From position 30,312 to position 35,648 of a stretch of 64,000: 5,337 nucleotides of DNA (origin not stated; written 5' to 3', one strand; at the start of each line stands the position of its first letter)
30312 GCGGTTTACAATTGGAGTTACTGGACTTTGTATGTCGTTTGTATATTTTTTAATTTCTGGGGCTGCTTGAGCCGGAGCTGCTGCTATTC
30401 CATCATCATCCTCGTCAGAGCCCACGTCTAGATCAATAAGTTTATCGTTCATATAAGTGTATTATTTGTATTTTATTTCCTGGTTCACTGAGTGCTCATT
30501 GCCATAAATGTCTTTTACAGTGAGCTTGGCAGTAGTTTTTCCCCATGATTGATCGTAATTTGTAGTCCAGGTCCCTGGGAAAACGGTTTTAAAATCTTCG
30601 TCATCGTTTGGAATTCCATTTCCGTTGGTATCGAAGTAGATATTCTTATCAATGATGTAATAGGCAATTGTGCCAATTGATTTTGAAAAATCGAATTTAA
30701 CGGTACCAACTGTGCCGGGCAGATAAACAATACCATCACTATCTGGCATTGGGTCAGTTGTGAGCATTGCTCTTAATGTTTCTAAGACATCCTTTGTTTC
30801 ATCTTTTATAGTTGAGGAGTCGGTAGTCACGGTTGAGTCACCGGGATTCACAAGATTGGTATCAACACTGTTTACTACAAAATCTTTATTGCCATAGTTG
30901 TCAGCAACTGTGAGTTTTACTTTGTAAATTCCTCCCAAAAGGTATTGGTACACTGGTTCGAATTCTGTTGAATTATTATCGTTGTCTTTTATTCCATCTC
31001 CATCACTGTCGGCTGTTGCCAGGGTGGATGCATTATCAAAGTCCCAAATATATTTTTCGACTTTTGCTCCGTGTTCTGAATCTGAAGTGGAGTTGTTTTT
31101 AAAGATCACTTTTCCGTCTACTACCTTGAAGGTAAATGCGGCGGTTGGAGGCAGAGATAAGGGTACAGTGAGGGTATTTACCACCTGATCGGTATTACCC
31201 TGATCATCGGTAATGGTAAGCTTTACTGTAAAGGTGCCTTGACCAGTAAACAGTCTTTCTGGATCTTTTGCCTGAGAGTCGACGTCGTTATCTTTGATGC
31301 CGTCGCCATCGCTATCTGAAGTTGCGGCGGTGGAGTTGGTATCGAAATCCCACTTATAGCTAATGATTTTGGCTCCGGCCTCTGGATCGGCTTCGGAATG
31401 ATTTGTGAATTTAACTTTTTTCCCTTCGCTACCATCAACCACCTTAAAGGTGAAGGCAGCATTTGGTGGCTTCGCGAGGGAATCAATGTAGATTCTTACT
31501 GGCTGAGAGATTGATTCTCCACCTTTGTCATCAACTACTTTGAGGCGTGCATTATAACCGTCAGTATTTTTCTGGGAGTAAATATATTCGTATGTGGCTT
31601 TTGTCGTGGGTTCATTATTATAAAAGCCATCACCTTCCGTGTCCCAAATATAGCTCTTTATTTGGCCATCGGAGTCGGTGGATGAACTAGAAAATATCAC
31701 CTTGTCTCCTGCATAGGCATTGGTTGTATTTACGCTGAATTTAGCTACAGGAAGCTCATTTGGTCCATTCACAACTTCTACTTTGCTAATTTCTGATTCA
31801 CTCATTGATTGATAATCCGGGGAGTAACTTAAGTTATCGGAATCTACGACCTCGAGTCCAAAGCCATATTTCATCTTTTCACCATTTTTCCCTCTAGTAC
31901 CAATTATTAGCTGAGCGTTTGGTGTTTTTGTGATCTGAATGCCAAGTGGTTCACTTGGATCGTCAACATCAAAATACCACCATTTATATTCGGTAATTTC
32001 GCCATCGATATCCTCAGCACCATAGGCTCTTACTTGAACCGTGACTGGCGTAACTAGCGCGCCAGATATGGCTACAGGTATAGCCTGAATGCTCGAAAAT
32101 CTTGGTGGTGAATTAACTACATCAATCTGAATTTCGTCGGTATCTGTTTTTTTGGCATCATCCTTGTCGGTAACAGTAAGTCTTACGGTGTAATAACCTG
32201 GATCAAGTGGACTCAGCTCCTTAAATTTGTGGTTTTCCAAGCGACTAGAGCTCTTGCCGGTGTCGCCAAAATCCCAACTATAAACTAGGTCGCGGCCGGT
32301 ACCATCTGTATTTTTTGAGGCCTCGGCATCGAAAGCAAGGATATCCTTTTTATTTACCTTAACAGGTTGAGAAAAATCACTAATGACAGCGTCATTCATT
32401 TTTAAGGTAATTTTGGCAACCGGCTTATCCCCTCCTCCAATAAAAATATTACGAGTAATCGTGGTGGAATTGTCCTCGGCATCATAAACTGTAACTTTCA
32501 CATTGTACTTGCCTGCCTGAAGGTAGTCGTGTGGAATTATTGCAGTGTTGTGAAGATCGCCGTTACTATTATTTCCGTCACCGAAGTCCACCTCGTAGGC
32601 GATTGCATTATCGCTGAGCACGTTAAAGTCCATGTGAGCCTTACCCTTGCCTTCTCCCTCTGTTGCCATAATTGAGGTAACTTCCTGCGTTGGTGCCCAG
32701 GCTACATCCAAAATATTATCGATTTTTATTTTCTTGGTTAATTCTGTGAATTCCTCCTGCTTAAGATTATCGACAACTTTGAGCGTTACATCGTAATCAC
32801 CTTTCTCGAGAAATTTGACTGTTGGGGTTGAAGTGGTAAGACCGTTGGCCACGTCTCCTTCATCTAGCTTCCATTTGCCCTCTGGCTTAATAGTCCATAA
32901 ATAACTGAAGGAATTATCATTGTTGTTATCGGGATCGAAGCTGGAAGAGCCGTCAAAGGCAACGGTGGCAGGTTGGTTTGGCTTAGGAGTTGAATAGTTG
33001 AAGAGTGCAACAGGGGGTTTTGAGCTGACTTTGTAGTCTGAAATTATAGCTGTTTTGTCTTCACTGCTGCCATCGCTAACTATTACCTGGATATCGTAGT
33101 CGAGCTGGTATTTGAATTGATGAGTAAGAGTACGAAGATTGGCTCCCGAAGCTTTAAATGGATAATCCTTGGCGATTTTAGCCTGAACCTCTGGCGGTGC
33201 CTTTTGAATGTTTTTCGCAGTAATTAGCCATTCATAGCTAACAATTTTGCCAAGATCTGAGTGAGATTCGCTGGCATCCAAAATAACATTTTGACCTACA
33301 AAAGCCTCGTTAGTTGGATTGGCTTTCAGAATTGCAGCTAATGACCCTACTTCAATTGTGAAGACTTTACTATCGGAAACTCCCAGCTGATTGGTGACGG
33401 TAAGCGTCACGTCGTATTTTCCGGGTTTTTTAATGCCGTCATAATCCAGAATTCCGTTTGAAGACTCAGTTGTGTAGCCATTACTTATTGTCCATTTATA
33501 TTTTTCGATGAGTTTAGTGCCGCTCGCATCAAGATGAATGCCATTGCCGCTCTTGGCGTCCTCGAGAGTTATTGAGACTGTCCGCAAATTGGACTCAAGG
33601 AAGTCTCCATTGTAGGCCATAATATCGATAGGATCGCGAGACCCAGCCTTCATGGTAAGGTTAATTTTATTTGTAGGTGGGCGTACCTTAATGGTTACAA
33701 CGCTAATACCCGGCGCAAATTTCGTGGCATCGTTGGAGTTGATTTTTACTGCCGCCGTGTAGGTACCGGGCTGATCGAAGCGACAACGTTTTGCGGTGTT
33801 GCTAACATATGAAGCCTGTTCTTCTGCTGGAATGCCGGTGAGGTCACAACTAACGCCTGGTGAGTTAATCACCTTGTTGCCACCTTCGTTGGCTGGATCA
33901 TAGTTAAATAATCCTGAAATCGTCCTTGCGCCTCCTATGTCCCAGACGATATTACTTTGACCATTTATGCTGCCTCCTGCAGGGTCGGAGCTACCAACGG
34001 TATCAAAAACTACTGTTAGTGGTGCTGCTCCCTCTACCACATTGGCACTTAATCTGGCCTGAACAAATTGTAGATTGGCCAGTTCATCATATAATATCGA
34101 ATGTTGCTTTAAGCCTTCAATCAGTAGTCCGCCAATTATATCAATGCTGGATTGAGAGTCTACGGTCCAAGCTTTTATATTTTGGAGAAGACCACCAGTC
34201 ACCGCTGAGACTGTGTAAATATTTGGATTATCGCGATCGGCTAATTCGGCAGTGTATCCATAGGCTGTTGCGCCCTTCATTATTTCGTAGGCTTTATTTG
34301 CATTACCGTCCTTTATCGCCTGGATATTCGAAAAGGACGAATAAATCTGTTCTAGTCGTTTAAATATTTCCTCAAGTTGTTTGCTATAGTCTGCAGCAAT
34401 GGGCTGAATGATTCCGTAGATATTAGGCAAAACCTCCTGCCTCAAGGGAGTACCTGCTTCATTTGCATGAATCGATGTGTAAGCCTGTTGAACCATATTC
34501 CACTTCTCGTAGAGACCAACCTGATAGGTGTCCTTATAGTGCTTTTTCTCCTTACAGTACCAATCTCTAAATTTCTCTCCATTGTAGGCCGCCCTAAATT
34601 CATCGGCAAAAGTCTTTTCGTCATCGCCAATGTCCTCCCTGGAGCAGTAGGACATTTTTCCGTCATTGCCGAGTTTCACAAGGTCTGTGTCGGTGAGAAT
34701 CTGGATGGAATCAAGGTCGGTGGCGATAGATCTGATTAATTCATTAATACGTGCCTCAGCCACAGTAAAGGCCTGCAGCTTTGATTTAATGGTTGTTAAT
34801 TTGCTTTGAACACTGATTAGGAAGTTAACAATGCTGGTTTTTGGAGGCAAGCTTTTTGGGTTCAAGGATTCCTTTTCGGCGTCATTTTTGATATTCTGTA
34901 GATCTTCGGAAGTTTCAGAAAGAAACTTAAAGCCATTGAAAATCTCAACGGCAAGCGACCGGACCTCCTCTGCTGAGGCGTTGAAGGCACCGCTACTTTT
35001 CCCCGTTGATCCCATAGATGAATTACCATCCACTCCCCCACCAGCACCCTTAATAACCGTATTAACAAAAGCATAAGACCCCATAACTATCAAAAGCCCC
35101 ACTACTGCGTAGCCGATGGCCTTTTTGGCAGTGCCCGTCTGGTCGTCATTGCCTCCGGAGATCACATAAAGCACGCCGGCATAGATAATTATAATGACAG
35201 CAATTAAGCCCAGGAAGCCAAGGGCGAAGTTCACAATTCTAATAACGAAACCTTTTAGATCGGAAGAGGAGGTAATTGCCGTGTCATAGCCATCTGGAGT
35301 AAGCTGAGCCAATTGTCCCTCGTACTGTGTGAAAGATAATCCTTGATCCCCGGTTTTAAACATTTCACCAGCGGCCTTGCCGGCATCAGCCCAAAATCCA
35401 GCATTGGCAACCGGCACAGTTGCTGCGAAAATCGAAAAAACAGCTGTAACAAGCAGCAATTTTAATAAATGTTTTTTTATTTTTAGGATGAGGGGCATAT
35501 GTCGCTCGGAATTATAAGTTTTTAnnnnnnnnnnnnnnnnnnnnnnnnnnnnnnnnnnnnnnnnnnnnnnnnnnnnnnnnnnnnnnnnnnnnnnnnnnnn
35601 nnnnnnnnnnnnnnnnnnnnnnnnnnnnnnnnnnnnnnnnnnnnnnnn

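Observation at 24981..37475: Eight-gene surface operon joining pilin-like hairpin modules, giant PKD arrays and an SLH/beta-helix protein, with no T4SS machinery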

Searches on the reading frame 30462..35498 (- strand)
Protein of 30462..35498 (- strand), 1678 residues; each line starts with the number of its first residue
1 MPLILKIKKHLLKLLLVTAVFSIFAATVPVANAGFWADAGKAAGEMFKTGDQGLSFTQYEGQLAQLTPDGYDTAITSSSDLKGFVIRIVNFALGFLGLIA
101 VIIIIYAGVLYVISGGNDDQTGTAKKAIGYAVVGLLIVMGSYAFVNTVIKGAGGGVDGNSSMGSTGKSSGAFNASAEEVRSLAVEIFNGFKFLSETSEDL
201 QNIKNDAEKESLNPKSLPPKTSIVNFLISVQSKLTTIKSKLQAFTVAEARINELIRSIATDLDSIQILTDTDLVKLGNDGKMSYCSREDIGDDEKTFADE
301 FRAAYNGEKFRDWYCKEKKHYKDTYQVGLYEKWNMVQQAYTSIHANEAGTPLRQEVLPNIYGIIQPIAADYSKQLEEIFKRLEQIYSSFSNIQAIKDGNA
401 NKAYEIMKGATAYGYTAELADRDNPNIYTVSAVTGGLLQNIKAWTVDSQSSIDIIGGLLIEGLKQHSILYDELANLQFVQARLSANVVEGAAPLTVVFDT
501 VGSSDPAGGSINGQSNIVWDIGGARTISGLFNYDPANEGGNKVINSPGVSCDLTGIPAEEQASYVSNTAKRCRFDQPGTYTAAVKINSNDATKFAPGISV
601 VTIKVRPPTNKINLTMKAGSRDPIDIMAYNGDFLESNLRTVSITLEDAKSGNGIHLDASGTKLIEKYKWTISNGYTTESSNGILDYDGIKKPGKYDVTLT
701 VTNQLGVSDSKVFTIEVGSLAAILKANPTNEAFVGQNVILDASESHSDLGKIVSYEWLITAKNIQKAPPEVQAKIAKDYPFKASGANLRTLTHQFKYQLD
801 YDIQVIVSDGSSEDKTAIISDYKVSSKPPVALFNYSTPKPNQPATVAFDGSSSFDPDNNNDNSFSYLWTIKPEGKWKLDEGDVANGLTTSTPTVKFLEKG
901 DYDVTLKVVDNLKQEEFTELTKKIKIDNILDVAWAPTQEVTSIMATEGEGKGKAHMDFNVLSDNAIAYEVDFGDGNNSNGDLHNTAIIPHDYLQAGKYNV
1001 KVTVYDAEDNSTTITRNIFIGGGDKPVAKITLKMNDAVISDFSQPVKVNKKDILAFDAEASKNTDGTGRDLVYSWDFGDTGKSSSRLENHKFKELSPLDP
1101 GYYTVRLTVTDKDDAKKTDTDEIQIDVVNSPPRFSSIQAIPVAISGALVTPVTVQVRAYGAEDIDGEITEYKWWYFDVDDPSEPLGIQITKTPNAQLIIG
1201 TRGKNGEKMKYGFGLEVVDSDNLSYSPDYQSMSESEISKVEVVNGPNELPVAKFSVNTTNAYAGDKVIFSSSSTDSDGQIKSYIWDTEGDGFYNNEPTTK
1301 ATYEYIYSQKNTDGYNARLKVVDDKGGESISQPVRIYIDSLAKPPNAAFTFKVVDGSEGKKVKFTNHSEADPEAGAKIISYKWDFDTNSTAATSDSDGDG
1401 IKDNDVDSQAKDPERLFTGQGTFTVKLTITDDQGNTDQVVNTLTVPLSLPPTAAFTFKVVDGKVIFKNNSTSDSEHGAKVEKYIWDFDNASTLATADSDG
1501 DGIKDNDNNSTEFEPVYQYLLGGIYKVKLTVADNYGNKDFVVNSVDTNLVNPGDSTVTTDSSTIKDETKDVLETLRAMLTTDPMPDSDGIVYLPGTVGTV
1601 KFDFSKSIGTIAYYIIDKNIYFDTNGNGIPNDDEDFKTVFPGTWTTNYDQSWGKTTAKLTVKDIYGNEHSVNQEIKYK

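Call 3: search_protein_families(library=pfam, proteins=[window:30462-35498:-], max_evalue=0.1)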
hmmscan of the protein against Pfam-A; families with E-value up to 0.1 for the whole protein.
window:30462-35498:- (1678 aa): 15 families
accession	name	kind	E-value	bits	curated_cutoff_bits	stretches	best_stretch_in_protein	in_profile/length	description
PF18911.6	PKD_4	-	1.7e-47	159.8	27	6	1042-1125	8-85/85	PKD domain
PF00801.26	PKD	-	2.9e-38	130.2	23.5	6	1054-1119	17-75/80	PKD domain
PF22352.2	K319L-like_PKD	-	5.3e-18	65.3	27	1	1060-1122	18-81/84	K319L-like, PKD domain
PF05345.18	He_PIG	-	1e-06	29.5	24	1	690-717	68-95/96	Putative Ig domain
PF15418.12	DUF4625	-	3e-06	28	27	1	963-1020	73-130/131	Domain of unknown function (DUF4625)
PF07495.19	Y_Y_Y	-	6.1e-06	26.5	26.6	0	1096-1127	33-64/65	Y_Y_Y domain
PF18895.5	T4SS_pilin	-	2.4e-05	24.8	26.6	1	87-145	11-68/71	Type IV secretion system pilin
PF18981.6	InlK_D3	-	2.9e-05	24.5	25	0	689-712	46-69/75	Internalin K domain (D3/D4)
PF16403.11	Bact_surface_Ig-like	-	3.7e-05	24.1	27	1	991-1019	42-70/71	Bacterial surface protein, Ig-like domain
PF23194.1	NOMO_5th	-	0.00014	22.6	27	0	570-609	42-85/89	NOMO fifth transthyretin-like domain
PF21027.3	Sde0182_C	-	0.0016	19.4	27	0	1153-1220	1-68/83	Cellulose-binding protein Sde0182, C-terminal domain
PF04956.18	TrbC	-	0.0036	17.9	27.9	1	79-147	35-97/98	TrbC/VIRB2 pilin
PF22091.2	DUF6941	-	0.0054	17.5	27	0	538-589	62-115/125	Family of unknown function (DUF6941)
PF11467.13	LEDGF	-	0.0084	16.2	26.3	0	167-211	70-114/120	Lens epithelium-derived growth factor (LEDGF)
PF08329.16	ChitinaseA_N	-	0.053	13.6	21.2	0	955-1023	41-110/133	Chitinase A, N-terminal domain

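Call 4: search_protein_families(library=ncbifam, proteins=[window:30462-35498:-], max_evalue=0.1)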
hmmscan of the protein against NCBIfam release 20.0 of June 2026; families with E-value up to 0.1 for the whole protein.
window:30462-35498:- (1678 aa): 4 families
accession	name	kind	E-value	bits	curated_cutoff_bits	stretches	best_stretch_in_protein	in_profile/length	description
NF045849.1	ICE_MMCAP2_0565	equivalog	0.00023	20.8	40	1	87-150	15-78/80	Mbov_0395 family pilin-like conjugal transfer protein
NF058578.1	CPR_pilus_PamR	equivalog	0.001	18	300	1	966-1012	181-230/297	pilus system RbmA-like protein PamR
TIGR00864.1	PCC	subfamily_domain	0.001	15.5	1861.4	0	955-1006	1076-1123/2700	polycystin cation channel protein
TIGR03769.1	P_ac_wall_RPT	domain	0.018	15.6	30.9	0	691-717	11-41/41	TIGR03769 domain-containing protein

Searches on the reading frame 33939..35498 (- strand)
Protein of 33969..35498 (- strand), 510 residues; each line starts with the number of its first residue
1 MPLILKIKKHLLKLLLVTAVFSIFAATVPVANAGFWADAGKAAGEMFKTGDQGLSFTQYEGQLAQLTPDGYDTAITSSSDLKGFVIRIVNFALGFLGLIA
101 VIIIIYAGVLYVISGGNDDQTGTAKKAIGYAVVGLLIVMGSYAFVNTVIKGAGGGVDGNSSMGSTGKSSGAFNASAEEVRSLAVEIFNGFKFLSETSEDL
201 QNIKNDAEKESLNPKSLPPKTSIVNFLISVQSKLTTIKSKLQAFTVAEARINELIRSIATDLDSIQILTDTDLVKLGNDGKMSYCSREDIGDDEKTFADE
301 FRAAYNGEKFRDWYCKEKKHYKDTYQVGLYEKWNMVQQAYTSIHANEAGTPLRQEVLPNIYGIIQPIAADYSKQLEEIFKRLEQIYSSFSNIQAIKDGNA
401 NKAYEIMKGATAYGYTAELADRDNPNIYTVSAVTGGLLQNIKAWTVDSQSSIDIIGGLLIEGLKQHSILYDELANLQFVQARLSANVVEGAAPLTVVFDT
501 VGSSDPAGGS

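Call 16: find_homologous_proteins(query=window:33969-35498:-, max_evalue=0.001)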
Query seq(510 aa) (510 aa): 5 proteins with E <= 0.001 among 8000 candidates.
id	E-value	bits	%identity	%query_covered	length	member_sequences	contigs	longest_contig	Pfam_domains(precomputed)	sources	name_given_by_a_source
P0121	2.0e-118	414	47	100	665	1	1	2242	PF18895.6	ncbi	ncbi:MAG: pilin, partial [Patescibacteria group bacterium]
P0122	1.1e-88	316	41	99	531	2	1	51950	PF18895.6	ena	-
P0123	2.2e-80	289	48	64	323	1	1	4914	PF18895.6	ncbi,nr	ncbi:hypothetical protein HZA40_01300, partial [Candidatus Peregrinibacteria bacterium]|nr:hypotheti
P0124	4.1e-14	70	41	14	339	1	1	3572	PF18895.6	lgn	-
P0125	1.2e-6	46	44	14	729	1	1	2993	PF13205.13,PF18895.6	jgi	jgi:hypothetical protein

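Call 40: find_homologous_proteins(query=A2, max_evalue=0.001)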
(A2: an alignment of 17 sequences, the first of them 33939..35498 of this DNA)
Query A2 (17 sequences) (520 aa, profile of the alignment): 5 proteins with E <= 0.001 among 8000 candidates.
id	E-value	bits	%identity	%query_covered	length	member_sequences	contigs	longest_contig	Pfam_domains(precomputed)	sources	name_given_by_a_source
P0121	1.1e-197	676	47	100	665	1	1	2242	PF18895.6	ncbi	ncbi:MAG: pilin, partial [Patescibacteria group bacterium]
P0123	1.1e-124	435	48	63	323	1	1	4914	PF18895.6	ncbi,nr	ncbi:hypothetical protein HZA40_01300, partial [Candidatus Peregrinibacteria bacterium]|nr:hypotheti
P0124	1.3e-21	95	41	13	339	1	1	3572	PF18895.6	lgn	-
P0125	2.1e-10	58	44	14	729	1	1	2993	PF13205.13,PF18895.6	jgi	jgi:hypothetical protein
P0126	3.5e-4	38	39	8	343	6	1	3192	PF18895.6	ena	-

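Call 65: predict_structure(alignment_id=A4)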
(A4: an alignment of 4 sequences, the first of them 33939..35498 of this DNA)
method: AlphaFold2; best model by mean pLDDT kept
length: 520 residues; sequences in the alignment: 4
mean_pLDDT: 36.9   pTM: 0.24
mean pLDDT of the five models: 36.9, 36.4, 35.6, 35.6, 34.3
residues with pLDDT >= 90: 0; 70-90: 0; 50-70: 11; < 50: 509
segments of 3 or more residues with pLDDT < 50: 1-334, 343-369, 374-376, 378-443, 445-520
pLDDT, mean of each block of 10 residues (from residue 1): 26 31 30 32 33 35 33 38 42 42 40 35 38 37 39 33 31 35 35 34 36 33 43 44 36 42 40 31 36 36 35 32 36 50 48 46 47 48 39 33 35 36 39 40 45 46 43 35 29 25 29 29
secondary structure, 60 per line:
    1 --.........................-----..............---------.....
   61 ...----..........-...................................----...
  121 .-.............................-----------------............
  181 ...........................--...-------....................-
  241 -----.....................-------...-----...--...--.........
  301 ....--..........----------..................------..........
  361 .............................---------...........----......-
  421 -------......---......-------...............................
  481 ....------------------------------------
elements in order: H3-27 H33-46 H56-63 H68-77 H79-113 H118-121 H123-151 H169-207 H220-239 H246-266 E274-276 E282-284 H292-304 H307-316 H327-344 H351-389 H399-409 E414-419 E428-433 H437-442 H450-484

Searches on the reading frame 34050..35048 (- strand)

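Call 64: search_protein_families(library=pfam, proteins=[window:34050-35048:-], max_evalue=10)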
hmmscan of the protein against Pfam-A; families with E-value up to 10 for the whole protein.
seq(333 aa): 4 families
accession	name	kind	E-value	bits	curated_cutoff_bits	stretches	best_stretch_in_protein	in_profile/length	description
PF11467.13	LEDGF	-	0.0002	21.4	26.3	1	17-61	70-114/120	Lens epithelium-derived growth factor (LEDGF)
PF04108.17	ATG17_like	-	0.0077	16.2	43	1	43-252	139-265/355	Autophagy protein ATG17-like domain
PF25190.1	Tad5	-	0.045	14.3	27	1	63-144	21-101/123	Type I Thoeris inhibitor Tad5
PF23005.1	DUF7032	-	0.63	10.3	27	1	73-121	28-76/115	Domain of unknown function (DUF7032)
